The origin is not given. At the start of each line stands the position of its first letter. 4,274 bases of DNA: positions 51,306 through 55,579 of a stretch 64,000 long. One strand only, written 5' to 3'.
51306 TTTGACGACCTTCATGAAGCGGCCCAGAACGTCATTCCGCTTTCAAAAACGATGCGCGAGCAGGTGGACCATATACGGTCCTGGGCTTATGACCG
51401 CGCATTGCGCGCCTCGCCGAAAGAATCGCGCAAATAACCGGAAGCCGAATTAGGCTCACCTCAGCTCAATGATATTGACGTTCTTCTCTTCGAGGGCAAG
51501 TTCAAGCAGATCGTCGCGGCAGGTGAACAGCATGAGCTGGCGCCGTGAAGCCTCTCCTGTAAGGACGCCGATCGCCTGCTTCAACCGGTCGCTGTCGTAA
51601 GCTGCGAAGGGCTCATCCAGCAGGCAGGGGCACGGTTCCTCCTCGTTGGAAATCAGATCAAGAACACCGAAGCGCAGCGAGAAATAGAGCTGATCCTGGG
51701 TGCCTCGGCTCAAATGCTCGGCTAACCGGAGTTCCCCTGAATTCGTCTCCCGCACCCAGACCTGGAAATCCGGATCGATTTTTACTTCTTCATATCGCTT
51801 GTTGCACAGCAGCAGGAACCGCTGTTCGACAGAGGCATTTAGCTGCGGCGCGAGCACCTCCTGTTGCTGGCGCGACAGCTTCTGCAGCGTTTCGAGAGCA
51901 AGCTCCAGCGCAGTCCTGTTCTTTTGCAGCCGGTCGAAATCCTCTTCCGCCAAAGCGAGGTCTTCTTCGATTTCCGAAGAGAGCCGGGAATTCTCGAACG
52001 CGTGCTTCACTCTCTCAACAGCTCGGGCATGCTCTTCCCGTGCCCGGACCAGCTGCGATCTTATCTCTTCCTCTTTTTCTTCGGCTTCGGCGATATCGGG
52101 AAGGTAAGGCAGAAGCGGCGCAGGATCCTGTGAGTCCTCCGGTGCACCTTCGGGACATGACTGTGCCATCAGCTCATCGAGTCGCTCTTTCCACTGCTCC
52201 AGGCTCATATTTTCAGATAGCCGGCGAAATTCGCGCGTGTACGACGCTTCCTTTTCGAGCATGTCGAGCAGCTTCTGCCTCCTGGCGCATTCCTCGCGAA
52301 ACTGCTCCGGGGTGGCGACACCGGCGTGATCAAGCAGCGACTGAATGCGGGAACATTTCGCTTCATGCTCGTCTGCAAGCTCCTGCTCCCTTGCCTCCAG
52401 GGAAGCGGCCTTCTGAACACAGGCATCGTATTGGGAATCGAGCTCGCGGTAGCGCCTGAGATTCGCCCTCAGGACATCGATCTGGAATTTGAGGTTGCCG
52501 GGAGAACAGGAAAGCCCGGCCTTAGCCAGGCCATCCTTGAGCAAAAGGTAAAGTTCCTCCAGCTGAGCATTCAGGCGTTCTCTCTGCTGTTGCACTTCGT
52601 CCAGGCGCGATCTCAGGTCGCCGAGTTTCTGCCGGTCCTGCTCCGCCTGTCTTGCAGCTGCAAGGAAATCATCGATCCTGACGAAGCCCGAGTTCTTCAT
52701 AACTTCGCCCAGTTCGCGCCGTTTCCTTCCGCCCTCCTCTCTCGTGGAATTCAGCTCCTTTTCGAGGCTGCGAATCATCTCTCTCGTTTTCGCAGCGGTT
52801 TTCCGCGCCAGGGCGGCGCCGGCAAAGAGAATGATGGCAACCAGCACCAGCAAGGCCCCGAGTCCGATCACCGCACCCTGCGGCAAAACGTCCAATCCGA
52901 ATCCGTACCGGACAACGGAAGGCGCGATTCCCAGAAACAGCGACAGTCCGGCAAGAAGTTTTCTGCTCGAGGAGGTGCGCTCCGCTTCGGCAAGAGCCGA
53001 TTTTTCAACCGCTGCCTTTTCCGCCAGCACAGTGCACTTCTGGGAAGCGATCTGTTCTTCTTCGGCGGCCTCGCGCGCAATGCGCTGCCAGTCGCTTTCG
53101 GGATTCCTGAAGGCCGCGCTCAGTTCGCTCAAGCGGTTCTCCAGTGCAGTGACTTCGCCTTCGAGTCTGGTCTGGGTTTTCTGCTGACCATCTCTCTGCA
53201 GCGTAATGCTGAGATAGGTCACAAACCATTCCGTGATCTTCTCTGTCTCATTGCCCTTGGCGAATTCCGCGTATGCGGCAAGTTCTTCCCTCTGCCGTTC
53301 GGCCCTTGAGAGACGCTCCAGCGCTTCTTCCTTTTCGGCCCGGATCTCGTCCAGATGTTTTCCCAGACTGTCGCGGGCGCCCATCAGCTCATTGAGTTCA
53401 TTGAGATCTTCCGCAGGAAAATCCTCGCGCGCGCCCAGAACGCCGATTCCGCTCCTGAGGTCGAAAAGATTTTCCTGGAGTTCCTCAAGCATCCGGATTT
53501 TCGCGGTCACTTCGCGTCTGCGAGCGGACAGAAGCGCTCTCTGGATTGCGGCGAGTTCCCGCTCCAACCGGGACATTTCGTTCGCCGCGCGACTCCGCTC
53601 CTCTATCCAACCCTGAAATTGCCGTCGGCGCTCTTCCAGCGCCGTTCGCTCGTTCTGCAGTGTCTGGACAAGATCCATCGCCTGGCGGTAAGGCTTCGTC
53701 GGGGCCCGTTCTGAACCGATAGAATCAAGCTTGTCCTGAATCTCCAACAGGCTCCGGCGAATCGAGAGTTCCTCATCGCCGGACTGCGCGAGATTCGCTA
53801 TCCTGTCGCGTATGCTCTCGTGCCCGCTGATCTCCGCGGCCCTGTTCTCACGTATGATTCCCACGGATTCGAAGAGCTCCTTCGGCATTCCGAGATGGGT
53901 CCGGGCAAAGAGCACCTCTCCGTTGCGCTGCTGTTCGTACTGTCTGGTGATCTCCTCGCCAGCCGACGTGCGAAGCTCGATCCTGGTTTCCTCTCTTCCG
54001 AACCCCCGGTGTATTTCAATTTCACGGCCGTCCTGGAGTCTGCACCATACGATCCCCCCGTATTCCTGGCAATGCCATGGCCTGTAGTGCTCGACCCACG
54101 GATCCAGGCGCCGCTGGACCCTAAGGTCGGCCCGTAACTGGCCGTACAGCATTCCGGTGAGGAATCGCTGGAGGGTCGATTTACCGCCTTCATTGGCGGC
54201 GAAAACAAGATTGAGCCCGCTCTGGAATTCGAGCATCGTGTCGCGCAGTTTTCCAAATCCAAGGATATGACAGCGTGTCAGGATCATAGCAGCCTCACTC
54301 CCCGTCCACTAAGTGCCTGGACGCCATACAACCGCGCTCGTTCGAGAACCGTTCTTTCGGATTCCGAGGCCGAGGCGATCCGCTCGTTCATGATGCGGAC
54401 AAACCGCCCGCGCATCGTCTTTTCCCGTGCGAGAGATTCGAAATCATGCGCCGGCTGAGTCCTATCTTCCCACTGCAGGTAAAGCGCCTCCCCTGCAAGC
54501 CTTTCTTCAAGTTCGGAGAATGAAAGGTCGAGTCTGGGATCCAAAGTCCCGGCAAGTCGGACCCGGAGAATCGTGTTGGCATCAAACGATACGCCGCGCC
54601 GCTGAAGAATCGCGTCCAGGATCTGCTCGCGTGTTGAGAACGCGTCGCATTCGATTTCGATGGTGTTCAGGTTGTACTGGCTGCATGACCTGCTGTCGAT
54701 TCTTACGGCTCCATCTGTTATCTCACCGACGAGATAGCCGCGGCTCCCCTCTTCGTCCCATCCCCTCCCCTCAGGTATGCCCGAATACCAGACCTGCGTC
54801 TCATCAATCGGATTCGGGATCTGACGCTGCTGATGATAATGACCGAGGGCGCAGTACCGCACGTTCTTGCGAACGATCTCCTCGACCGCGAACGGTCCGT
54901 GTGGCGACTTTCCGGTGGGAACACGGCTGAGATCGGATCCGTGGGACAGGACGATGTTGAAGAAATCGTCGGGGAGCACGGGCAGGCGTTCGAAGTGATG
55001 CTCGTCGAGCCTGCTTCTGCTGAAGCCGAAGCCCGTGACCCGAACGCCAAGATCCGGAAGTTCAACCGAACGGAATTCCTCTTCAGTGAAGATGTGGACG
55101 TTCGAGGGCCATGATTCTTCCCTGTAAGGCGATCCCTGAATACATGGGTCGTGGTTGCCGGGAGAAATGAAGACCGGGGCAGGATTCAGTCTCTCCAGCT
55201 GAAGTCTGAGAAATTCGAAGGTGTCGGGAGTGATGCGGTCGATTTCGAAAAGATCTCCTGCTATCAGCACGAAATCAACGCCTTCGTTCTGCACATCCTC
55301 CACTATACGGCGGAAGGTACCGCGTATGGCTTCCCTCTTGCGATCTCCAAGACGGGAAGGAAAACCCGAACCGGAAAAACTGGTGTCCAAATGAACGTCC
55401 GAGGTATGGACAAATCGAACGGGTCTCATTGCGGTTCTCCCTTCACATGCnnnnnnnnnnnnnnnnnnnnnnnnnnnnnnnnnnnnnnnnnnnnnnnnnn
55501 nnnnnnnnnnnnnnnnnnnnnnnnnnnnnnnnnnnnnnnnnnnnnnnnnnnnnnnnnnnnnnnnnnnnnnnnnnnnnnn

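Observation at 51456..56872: Operon coupling a beta-CASP nuclease to an Mre11/SbcD-like phosphoesterase and a membrane-anchored Rad50/SbcC-like ATPase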

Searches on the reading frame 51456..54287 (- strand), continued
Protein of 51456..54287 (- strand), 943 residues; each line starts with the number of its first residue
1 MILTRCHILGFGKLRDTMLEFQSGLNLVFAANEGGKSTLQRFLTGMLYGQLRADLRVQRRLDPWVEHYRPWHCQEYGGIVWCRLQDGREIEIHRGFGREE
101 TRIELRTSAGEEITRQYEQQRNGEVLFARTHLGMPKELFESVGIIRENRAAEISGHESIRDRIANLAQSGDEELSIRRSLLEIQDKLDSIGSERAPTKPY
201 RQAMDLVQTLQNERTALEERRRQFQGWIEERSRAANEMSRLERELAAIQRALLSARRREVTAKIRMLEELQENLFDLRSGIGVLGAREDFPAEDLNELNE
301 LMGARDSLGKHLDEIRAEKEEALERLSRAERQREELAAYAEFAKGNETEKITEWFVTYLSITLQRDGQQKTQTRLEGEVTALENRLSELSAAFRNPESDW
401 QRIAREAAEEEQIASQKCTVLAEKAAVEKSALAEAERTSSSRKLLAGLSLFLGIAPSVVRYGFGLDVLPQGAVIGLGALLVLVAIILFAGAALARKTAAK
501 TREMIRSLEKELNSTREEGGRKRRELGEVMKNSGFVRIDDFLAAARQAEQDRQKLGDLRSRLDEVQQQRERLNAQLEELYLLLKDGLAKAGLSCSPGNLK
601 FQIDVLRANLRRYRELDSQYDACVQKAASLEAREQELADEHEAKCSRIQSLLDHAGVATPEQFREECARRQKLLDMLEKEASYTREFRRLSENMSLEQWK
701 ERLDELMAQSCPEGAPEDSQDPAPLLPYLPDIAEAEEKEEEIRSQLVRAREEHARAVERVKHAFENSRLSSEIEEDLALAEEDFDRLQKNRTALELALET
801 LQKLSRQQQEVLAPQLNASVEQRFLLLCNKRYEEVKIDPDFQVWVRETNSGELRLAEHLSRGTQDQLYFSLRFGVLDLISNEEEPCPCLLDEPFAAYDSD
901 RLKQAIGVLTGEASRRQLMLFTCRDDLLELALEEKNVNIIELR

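Call 88: search_protein_families(library=padloc, proteins=[L107:6268-6837:+, L128:10815-12329:+, L129:3766-6690:+, L171:7709-8653:+, L171:3769-5004:+, L171:5001-7712:+, L128:6886-8004:+, L128:8001-10802:+, L167:4979-6004:+], max_evalue=0.001)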
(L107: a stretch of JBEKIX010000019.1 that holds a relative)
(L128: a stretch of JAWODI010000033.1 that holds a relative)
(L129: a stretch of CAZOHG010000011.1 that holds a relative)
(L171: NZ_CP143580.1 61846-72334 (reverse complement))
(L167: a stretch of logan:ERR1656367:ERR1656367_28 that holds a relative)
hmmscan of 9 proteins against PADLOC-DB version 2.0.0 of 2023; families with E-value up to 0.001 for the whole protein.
L107:6268-6837:+ (189 aa): 0 families

L128:10815-12329:+ (504 aa): 0 families

L129:3766-6690:+ (974 aa): 67 families (the best 25 are shown)
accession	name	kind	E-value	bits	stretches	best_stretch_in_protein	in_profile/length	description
PDLC00114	GajB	-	1.5e-95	319.1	2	9-451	4-417/635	UrvD helicase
PDLC03802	RTasHel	-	4.7e-90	301.3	2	12-438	5-362/675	DRT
PDLC00132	GajB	-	6.5e-71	237.8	2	13-329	4-303/625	UrvD helicase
PDLC00117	GajB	-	4.1e-67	225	3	153-425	133-390/604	UrvD helicase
PDLC00103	GajB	-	7e-62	208.2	2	13-445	17-409/612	UrvD helicase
PDLC00107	GajB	-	2.4e-52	176.3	3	202-412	176-373/587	UrvD helicase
PDLC00127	GajB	-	4.5e-49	165.4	3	186-322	148-286/594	UrvD helicase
PDLC00130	GajB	-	6.8e-47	158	3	201-330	165-295/589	UrvD helicase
PDLC00119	GajB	-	3.8e-46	156.2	3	196-320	173-295/565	UrvD helicase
PDLC00123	GajB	-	4e-42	142.6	3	192-340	127-274/540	UrvD helicase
PDLC00144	GajB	-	1.1e-40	137.8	2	210-449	129-362/559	UrvD helicase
PDLC00104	GajB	-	9.2e-39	131.6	2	16-331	6-255/574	UrvD helicase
PDLC00112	GajB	-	1.9e-38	130.5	2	185-332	151-302/581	UrvD helicase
PDLC00110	GajB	-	1.9e-38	130.5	3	211-428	240-464/725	UrvD helicase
PDLC00121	GajB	-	2.9e-35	119.8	2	210-335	172-293/565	UrvD helicase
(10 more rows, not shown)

L171:7709-8653:+ (314 aa): 1 family
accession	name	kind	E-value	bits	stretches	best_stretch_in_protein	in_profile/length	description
PDLC01757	Cas3b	-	0.00024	17.7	1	157-257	11-104/676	-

L171:3769-5004:+ (411 aa): 1 family
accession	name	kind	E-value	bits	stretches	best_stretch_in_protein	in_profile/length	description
PDLC05051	PDC-S60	-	7.9e-05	18.9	1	1-98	1-92/1027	-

L171:5001-7712:+ (903 aa): 1 family
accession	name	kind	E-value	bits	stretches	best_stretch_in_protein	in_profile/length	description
PDLC02710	PbeC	-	0.00023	17.8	1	803-888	560-643/652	PbeC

L128:6886-8004:+ (372 aa): 0 families

L128:8001-10802:+ (933 aa): 27 families (the best 25 are shown)
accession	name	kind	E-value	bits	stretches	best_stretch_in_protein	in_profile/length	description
PDLC03859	LmuB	-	6.5e-21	73.2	1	1-900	3-584/611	-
PDLC03863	LmuB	-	4.8e-15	53.3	2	1-107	3-96/610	-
PDLC03865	LmuB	-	1.3e-12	44.8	2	147-431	212-485/1007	-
PDLC00551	JetC2|JetC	-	6.1e-11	38.9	2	514-811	723-1017/1365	DUF3584 domain; MukB-like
PDLC00519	JetC1|JetC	-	2.5e-09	34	1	202-423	217-447/1097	DUF3584 domain; MukB-like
PDLC02730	PbeC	-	2.7e-09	34.4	1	519-652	405-532/651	PbeC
PDLC03868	LmuB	-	1.8e-07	27.9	2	152-420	204-473/1035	-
PDLC00098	GajA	-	5.9e-07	26.6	1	1-50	1-50/534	AAA ATPase domain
PDLC02663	DndD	-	6.8e-07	26.5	1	669-898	400-631/675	DndD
PDLC00581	JetC3|JetC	-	1.2e-06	24.7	1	474-792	349-648/1473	DUF3584 domain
PDLC03864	LmuB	-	1.7e-06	24.8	0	530-628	247-343/657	-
PDLC04213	HEC-02A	-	2.3e-06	25.4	1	1-46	1-46/337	-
PDLC04886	PDC-S06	-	8.6e-06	22.8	1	7-43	9-45/727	-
PDLC00271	PtuA1|PtuA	-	9.1e-06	23.5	1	1-41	1-41/421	AAA ATPase domain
PDLC03860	LmuB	-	9.1e-06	22.5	1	1-44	4-47/565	-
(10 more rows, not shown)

L167:4979-6004:+ (341 aa): 1 family
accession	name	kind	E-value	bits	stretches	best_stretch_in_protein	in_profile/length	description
PDLC03812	RTasRmuC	-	1.4e-17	61.4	1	126-310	196-389/439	DRT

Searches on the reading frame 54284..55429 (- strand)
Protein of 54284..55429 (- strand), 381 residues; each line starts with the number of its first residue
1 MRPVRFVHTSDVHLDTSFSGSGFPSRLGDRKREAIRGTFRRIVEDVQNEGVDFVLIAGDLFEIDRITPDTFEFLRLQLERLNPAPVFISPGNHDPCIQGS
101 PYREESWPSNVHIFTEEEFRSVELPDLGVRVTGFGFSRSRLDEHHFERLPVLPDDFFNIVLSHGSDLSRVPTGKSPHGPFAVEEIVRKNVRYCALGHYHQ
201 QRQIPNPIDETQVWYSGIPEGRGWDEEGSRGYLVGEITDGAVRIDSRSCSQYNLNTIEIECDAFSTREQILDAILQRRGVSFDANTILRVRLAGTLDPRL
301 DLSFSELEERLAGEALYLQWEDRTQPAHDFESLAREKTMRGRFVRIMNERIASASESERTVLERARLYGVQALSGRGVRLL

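Call 4: search_protein_families(library=pfam, proteins=[window:54284-55429:-], max_evalue=0.01)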
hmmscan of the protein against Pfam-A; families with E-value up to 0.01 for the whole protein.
window:54284-55429:- (381 aa): 2 families
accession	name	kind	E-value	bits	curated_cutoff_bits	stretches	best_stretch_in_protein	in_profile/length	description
PF00149.33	Metallophos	-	8.3e-16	59.4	21.5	1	5-200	2-190/191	Calcineurin-like phosphoesterase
PF12850.12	Metallophos_2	-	0.00092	19.7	27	1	6-203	3-121/154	Calcineurin-like phosphoesterase superfamily domain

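Call 5: search_protein_families(library=padloc, proteins=[window:54284-55429:-], max_evalue=0.01)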
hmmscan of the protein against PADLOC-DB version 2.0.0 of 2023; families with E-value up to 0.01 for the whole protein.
window:54284-55429:- (381 aa): 2 families
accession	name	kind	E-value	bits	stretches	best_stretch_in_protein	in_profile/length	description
PDLC04908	PDC-S10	-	4.5e-05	20.8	1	47-202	26-185/223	-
PDLC00736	Effector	-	0.00066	16.7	1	5-94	4-85/561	Endonuclease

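Call 6: search_protein_families(library=ncbifam, proteins=[window:54284-55429:-], max_evalue=0.01)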
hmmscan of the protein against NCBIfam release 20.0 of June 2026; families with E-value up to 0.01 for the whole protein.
window:54284-55429:- (381 aa): 8 families
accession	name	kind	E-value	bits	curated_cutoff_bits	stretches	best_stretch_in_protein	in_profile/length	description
NF041029.1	Mre11_Pyroc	equivalog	2.1e-11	43.3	600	1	5-95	2-87/438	DNA double-strand break repair protein Mre11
TIGR00619.1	sbcd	subfamily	6.9e-11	42.4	77.65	1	5-113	2-105/252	exonuclease subunit SbcD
NF041030.1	Mre11_Halo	equivalog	4.5e-09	35.9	550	2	5-65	3-56/361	DNA double-strand break repair protein Mre11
NF008206.2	PRK10966.1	equivalog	2e-06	27.2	450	1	5-64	2-53/380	exonuclease subunit SbcD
NF041031.1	Mre11_Sulfo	equivalog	5.4e-05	22.6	500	1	6-297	2-289/374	DNA double-strand break repair protein Mre11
NF041753.2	sbcd_Staph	equivalog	0.00097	18.1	480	1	5-96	2-88/375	exonuclease subunit SbcD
NF041754.1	sbcd_Bac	equivalog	0.0026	17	750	0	5-63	2-52/390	exonuclease subunit SbcD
TIGR03729.1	acc_ester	subfamily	0.0094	15.4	148.25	0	40-95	22-73/239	putative phosphoesterase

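Call 14: search_solved_structures(query=window:54284-55429:-, max_evalue=0.001)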
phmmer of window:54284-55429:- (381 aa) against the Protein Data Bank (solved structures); distinct sequences matched with E-value up to 0.001: 11.
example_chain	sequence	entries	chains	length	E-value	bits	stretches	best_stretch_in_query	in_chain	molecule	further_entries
4hd0_A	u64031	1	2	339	4.7e-08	35.6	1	4-99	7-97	DNA double-strand break repair protein Mre11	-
1ii7_A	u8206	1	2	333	5.1e-08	35.5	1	5-99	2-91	Mre11 nuclease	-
3dsc_A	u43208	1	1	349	5.7e-08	35.3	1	5-99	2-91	DNA double-strand break repair protein mre11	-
4o24_A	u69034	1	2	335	7.1e-08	35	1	2-94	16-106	Exonuclease, putative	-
2q8u_A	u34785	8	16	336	7.2e-08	35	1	2-94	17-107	Exonuclease, putative | Nuclease SbcCD subunit D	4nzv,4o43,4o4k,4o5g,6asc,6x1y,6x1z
3qg5_C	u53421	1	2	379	2.5e-07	33.2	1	5-94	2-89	Mre11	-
3dsd_A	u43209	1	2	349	9.7e-07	31.2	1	5-99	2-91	DNA double-strand break repair protein mre11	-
3thn_A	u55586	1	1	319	1.8e-06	30.3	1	5-94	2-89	Exonuclease, putative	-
3tho_B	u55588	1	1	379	2.8e-06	29.7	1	5-94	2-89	Exonuclease, putative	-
1s8e_A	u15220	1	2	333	1.1e-05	27.8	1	5-93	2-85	exonuclease putative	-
7dog_A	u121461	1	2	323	1.4e-05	27.4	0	5-132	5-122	Nuclease SbcCD subunit D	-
